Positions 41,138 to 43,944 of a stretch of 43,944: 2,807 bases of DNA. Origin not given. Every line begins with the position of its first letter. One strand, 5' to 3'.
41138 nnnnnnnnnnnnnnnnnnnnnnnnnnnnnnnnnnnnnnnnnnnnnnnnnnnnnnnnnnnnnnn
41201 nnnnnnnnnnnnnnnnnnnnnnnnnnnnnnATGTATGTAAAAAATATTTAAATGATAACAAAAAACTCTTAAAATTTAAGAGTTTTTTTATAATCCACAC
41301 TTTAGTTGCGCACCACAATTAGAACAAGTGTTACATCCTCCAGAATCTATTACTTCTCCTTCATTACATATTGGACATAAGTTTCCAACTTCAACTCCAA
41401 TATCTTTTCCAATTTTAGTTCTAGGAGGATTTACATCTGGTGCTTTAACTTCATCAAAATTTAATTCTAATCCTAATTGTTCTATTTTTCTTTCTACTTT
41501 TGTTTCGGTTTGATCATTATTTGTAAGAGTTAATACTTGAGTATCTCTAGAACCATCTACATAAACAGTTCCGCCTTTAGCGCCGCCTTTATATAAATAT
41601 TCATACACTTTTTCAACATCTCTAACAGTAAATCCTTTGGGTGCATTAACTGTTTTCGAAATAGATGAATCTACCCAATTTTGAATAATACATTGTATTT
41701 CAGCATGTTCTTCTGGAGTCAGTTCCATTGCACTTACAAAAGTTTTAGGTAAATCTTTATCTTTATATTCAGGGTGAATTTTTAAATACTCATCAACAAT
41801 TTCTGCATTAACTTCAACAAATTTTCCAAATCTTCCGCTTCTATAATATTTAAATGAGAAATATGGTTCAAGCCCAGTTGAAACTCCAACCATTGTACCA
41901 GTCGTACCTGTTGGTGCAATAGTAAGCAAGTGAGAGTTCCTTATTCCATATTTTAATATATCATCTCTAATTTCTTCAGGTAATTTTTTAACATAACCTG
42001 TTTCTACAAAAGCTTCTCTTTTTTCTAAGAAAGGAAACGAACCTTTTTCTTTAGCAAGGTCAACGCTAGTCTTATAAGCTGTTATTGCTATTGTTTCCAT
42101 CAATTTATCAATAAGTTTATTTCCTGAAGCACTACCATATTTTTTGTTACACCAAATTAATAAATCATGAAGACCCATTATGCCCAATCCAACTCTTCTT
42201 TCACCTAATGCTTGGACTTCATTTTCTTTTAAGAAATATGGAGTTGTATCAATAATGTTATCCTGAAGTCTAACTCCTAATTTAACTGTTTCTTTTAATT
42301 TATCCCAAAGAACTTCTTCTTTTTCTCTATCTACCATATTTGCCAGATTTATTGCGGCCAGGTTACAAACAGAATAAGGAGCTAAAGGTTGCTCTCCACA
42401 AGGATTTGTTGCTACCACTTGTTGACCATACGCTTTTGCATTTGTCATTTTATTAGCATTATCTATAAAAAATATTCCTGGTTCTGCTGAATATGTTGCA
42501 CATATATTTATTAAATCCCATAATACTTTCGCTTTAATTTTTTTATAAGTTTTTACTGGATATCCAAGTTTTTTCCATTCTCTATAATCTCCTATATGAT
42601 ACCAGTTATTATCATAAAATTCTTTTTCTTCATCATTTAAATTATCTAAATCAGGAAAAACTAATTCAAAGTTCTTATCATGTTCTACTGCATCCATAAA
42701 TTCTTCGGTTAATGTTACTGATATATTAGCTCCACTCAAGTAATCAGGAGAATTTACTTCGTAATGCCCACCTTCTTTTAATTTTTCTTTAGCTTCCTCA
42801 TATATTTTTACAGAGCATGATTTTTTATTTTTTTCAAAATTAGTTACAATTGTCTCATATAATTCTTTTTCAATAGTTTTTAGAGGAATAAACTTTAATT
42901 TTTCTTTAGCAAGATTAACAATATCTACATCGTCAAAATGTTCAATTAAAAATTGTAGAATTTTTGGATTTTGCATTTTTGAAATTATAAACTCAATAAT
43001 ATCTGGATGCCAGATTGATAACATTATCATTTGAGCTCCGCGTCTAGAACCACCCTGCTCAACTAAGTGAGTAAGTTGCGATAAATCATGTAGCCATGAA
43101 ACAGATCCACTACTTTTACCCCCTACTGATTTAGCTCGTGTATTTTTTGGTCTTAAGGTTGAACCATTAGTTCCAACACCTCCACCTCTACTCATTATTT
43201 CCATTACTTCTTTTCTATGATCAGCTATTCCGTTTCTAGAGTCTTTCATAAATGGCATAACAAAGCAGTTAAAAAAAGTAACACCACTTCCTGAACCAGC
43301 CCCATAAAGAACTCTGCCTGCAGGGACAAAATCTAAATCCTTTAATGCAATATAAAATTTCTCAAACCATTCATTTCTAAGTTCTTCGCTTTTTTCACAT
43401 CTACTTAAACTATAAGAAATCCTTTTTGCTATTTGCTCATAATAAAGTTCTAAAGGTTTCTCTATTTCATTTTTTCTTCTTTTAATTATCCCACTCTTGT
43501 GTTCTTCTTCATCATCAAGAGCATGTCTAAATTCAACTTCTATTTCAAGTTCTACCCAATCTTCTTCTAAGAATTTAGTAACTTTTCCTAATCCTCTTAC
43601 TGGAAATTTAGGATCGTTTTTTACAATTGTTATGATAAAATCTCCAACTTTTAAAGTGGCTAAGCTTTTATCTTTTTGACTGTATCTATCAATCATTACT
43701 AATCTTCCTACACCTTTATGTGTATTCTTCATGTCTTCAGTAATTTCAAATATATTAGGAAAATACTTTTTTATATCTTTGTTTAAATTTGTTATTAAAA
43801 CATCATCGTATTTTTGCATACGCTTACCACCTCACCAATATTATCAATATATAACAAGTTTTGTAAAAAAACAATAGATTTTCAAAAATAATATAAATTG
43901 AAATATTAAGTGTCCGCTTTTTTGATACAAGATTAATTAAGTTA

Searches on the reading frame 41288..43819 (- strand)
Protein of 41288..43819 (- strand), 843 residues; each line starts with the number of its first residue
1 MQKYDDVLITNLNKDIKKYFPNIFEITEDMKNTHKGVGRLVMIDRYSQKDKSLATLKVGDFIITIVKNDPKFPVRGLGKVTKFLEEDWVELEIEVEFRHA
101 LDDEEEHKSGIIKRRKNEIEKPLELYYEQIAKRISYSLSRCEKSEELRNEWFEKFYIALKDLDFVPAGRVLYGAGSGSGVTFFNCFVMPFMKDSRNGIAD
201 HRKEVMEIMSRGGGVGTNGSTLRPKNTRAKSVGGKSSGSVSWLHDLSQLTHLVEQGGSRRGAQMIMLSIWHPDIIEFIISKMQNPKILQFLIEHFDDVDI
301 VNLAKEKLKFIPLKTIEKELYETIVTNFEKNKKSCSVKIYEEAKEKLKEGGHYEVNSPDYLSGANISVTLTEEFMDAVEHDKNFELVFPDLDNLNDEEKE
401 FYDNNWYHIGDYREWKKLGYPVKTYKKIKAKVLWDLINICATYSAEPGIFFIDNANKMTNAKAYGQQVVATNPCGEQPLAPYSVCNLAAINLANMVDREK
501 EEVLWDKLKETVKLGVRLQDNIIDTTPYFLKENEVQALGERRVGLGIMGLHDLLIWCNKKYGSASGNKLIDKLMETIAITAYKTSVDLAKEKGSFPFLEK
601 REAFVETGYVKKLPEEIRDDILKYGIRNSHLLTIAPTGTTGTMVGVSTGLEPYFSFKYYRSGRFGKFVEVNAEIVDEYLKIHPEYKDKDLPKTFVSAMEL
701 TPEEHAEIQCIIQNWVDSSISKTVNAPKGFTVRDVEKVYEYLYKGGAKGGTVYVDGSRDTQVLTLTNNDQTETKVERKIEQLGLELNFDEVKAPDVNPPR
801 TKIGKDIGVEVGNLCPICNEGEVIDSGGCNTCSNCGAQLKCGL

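Call 55: search_protein_families(library=pfam, proteins=[window:41288-43819:-], max_evalue=0.00001)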
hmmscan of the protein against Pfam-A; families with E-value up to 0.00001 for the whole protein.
window:41288-43819:- (843 aa): 2 families
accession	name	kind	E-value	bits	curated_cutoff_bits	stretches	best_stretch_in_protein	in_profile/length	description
PF02867.20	Ribonuc_red_lgC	-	1.5e-111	374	23.9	1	184-753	2-523/523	Ribonucleotide reductase, barrel domain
PF00317.26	Ribonuc_red_lgN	-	3.4e-06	27.4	28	1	126-178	26-76/77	Ribonucleotide reductase, all-alpha domain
